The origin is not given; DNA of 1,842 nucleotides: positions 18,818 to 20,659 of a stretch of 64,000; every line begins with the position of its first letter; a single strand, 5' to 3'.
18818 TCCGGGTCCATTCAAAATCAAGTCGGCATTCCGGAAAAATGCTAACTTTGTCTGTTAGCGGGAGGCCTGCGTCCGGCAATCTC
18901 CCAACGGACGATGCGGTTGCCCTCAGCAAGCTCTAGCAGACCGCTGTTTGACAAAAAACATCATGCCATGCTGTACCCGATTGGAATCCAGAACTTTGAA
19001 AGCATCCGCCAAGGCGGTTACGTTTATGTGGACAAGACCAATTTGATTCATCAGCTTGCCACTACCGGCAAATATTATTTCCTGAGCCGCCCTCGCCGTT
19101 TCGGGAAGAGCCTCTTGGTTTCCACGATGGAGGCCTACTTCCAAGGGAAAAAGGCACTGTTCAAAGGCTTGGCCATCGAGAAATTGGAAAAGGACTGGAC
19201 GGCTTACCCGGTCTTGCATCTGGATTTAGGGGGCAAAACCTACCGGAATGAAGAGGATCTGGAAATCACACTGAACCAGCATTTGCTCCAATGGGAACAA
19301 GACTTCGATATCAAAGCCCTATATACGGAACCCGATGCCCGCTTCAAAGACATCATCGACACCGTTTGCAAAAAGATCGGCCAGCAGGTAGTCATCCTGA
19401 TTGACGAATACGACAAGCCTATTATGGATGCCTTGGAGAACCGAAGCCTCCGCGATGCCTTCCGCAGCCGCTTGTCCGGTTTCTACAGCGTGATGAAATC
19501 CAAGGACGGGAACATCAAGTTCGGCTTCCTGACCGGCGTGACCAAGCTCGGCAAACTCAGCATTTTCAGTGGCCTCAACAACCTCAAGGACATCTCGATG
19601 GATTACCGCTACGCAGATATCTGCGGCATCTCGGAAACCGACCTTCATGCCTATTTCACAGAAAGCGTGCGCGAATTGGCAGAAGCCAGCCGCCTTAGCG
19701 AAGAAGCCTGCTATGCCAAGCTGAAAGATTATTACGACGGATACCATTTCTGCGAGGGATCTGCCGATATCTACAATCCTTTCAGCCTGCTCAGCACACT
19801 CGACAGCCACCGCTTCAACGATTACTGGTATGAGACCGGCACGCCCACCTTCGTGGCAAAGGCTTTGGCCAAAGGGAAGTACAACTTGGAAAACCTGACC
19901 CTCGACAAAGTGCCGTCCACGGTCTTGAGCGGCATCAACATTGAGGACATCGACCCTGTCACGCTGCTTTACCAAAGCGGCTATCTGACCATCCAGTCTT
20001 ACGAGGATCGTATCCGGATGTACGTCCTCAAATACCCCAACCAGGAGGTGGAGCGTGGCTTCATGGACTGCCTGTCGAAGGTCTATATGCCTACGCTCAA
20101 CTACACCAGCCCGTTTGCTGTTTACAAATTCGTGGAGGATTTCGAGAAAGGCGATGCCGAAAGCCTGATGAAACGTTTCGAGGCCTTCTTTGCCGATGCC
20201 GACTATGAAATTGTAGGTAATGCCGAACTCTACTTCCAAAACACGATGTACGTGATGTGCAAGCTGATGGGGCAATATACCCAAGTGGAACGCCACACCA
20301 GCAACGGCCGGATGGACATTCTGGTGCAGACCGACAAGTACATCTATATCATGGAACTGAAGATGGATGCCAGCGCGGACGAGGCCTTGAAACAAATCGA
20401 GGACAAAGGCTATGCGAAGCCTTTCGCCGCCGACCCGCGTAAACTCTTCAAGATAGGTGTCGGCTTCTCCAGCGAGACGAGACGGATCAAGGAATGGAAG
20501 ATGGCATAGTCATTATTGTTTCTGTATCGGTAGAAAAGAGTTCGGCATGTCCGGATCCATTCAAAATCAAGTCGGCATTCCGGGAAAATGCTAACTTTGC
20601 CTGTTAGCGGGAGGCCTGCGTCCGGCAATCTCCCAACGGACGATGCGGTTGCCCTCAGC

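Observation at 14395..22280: Tandem array of four equal-length ATPase + PD-(D/E)XK nuclease paralogs with an exact 1732-bp period and patchwork identity (conserved ends, diversified centre)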

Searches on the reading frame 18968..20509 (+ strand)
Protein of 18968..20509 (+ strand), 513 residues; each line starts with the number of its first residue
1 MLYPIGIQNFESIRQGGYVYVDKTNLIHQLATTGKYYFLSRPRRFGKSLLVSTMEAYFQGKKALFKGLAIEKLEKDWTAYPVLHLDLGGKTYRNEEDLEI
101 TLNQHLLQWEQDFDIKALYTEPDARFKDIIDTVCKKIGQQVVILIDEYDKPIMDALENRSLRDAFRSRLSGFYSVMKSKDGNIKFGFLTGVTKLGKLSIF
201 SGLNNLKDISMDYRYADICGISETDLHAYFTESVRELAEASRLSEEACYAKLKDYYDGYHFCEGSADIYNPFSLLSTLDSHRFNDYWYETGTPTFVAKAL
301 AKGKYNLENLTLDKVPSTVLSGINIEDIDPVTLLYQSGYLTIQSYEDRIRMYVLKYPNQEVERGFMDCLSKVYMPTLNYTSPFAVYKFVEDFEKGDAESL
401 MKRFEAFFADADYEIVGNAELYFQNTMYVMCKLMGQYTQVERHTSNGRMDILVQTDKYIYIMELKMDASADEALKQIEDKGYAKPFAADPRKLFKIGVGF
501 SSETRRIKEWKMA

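Call 4: search_protein_families(library=pfam, proteins=[window:18968-20509:+], max_evalue=0.01)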
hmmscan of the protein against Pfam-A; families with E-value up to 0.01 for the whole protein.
window:18968-20509:+ (513 aa): 2 families
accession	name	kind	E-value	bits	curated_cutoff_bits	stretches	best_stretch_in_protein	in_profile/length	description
PF09820.16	AAA-ATPase_like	-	4.5e-71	239.2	26.1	1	4-200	1-201/201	Predicted AAA-ATPase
PF08011.17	PDDEXK_9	-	6.4e-23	81.2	25.5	1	419-510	2-105/105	PD-(D/E)XK nuclease superfamily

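Call 9: search_protein_families(library=padloc, proteins=[window:18968-20509:+], max_evalue=0.01)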
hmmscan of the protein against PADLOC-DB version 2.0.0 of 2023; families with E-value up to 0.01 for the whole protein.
window:18968-20509:+ (513 aa): 0 families
